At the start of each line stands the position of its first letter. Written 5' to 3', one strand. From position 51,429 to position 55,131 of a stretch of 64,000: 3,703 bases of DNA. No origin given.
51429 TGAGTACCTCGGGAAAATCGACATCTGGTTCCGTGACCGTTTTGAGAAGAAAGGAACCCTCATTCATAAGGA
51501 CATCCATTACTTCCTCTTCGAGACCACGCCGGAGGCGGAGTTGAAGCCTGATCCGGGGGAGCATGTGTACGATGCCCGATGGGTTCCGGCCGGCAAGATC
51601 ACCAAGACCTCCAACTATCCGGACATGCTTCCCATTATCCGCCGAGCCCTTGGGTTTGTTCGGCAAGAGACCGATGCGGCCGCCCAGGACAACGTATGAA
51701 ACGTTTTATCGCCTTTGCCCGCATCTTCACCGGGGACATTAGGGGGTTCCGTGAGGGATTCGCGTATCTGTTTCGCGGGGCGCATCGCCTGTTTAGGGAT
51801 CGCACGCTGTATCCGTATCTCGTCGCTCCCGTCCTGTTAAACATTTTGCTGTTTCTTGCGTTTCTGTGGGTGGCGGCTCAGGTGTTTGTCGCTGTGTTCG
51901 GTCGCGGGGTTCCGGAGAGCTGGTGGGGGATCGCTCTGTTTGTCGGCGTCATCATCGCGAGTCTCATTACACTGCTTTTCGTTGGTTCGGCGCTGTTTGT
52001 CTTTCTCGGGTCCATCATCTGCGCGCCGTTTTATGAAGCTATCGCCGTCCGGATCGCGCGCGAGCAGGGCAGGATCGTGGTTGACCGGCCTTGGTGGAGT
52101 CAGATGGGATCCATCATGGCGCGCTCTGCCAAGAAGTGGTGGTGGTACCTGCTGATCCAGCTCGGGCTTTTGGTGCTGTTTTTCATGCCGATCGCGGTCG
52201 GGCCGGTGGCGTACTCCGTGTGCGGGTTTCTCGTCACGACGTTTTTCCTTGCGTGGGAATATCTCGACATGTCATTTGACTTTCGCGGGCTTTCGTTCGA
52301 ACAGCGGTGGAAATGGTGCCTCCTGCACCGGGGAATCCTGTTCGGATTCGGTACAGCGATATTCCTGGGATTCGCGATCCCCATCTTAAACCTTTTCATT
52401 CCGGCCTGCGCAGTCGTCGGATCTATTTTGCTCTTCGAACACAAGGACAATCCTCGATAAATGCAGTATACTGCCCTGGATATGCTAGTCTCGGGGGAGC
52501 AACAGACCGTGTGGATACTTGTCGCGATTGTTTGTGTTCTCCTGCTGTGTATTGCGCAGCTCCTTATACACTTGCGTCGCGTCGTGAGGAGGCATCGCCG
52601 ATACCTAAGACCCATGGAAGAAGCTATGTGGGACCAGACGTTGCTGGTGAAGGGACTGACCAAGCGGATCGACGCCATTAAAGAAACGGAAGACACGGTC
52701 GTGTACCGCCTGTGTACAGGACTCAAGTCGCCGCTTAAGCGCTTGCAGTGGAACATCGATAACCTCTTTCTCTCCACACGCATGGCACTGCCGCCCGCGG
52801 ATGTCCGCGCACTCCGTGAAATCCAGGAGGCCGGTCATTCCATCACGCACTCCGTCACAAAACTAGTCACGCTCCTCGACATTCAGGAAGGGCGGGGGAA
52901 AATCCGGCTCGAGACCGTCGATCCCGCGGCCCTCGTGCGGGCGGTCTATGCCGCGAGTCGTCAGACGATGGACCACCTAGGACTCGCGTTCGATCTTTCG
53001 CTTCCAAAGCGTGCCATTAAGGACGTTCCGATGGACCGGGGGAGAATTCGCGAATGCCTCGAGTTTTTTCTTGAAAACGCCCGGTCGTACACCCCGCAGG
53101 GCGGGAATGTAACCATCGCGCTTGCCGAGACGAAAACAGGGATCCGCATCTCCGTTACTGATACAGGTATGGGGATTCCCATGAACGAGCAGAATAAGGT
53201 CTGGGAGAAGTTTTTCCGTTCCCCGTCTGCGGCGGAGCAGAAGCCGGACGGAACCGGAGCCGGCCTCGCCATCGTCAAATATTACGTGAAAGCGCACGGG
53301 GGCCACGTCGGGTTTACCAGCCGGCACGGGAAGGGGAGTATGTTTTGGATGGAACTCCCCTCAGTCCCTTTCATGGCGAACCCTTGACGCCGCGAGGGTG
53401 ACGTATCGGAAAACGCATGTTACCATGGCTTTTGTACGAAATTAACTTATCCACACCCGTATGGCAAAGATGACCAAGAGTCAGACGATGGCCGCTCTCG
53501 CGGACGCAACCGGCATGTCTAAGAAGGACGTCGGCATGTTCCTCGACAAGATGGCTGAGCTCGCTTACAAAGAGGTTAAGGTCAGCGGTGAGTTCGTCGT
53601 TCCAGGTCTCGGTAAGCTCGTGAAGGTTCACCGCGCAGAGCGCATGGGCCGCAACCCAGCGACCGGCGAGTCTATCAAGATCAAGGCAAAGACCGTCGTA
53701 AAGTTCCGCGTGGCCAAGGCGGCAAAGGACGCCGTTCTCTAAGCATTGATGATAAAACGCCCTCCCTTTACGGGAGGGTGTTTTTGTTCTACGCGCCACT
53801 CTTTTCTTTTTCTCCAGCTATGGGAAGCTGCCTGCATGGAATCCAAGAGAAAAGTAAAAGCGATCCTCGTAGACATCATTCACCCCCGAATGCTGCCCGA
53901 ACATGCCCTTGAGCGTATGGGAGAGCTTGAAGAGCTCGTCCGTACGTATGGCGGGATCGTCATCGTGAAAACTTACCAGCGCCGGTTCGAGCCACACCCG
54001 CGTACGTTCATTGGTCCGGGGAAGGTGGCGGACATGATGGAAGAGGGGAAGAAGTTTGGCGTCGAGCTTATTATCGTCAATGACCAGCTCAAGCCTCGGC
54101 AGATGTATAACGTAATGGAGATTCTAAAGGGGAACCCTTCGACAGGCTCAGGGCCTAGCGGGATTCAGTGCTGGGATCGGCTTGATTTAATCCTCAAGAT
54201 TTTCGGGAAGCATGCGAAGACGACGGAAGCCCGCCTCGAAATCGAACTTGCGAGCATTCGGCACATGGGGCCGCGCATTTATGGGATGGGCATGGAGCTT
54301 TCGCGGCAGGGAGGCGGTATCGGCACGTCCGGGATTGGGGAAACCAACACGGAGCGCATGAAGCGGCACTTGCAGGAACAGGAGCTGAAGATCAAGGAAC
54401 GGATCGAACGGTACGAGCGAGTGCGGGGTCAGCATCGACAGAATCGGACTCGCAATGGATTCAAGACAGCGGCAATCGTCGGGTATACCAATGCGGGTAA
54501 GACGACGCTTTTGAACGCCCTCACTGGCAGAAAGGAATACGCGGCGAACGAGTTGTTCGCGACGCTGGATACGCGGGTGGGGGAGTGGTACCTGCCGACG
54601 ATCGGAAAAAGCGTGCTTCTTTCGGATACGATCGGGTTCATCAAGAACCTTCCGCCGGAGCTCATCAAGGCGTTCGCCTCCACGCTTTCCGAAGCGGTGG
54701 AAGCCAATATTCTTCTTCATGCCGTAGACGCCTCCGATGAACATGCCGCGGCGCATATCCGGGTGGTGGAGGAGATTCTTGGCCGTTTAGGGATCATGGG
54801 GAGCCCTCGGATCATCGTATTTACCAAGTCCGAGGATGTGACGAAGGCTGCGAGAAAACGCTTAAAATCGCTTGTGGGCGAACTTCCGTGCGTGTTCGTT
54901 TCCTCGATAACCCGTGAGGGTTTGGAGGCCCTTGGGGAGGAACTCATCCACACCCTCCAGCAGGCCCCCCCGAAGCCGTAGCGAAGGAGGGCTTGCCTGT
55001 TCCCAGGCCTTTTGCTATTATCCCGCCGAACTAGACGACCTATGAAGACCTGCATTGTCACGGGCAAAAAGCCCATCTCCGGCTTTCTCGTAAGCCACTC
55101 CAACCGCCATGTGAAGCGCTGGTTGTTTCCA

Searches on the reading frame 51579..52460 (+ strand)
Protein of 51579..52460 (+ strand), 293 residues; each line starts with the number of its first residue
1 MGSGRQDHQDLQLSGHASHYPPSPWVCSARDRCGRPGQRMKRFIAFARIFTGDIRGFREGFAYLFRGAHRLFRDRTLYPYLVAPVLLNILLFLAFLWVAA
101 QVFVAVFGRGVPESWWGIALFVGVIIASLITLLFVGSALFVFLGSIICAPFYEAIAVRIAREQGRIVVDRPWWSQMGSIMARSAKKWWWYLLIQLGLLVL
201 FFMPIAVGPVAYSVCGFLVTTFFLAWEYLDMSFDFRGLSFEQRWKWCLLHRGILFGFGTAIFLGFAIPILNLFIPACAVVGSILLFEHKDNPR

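Call 80: search_protein_families(library=pfam, proteins=[window:51579-52460:+], max_evalue=0.0001)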
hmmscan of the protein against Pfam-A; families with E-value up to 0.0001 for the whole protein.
window:51579-52460:+ (293 aa): 1 family
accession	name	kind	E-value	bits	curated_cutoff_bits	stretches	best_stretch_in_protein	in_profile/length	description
PF07264.17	EI24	-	4.5e-29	102.4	32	1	63-275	1-199/199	Sulfate transporter CysZ/Etoposide-induced protein 2.4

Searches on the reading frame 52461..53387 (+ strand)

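Call 80: search_protein_families(library=pfam, proteins=[window:52461-53387:+], max_evalue=0.0001)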
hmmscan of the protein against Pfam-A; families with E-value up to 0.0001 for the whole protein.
window:52461-53387:+ (308 aa): 1 family
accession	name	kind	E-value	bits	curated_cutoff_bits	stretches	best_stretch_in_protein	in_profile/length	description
PF02518.31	HATPase_c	-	2e-21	76.9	26.4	1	192-301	2-109/111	Histidine kinase-, DNA gyrase B-, and HSP90-like ATPase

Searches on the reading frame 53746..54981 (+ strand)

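Call 80: search_protein_families(library=pfam, proteins=[window:53746-54981:+], max_evalue=0.0001)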
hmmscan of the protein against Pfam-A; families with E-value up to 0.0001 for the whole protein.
window:53746-54981:+ (411 aa): 5 families
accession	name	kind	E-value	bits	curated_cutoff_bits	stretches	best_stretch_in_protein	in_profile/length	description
PF16360.10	GTP-bdg_M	-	2e-19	70.3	29.5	1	156-234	1-79/79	GTP-binding GTPase Middle Region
PF01926.29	MMR_HSR1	-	6.3e-18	65.4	21.9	1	242-361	2-113/113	50S ribosome-binding GTPase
PF13167.11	GTP-bdg_N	-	3.4e-17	63.2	25.4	1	56-153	2-88/89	GTP-binding GTPase N-terminal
PF03193.22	RsgA_GTPase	-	6.1e-06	26.6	30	0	238-270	106-137/174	RsgA GTPase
PF02421.24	FeoB_N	-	7.9e-06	25.9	27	1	241-395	2-151/156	Ferrous iron transport protein B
